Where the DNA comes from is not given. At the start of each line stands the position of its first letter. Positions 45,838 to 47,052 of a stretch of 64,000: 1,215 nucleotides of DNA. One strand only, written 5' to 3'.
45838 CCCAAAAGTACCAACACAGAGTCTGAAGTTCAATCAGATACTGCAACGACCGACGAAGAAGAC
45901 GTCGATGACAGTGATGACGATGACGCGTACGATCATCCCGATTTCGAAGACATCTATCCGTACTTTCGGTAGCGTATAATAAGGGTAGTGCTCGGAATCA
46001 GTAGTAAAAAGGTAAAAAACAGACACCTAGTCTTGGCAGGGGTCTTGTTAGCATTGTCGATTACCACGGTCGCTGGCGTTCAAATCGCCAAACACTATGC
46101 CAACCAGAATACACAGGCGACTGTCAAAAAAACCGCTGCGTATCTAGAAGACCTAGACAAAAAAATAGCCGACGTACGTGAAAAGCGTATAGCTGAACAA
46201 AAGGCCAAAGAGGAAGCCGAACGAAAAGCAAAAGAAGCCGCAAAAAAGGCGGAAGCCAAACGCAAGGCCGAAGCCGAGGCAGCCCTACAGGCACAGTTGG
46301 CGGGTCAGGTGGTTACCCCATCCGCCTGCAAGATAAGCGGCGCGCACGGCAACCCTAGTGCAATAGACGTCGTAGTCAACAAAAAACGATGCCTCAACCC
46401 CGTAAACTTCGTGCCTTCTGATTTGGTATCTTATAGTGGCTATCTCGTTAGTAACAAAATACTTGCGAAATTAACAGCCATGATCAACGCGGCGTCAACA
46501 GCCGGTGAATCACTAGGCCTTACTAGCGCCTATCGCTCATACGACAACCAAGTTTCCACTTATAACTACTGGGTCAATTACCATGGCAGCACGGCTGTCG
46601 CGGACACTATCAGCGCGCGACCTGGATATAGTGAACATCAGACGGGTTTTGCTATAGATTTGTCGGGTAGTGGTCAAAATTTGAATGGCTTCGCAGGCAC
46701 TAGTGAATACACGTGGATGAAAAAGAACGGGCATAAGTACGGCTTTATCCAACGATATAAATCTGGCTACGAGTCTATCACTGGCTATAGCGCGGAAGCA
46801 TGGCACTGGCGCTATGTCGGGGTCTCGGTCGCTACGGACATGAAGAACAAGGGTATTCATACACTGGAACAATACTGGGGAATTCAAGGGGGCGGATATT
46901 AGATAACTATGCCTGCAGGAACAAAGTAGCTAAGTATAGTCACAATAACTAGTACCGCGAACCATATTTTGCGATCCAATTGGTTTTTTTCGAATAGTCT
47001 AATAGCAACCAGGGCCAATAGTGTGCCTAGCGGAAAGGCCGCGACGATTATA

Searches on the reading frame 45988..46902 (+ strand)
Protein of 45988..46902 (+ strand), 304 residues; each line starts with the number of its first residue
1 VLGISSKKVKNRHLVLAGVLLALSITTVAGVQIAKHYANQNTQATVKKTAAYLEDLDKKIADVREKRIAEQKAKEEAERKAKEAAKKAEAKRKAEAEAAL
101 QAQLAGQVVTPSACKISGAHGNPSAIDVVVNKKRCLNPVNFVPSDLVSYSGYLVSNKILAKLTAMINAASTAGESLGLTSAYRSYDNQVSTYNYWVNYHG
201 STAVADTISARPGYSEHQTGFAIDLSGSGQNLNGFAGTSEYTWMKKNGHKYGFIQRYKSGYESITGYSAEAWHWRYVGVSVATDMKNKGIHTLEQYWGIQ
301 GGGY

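Call 59: search_protein_families(library=pfam, proteins=[window:45988-46902:+], max_evalue=0.001)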
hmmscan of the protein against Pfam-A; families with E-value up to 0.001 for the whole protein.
window:45988-46902:+ (304 aa): 1 family
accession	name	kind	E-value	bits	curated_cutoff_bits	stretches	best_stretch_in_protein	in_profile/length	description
PF02557.22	VanY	-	5.7e-34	117.2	25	1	154-278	4-131/132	D-alanyl-D-alanine carboxypeptidase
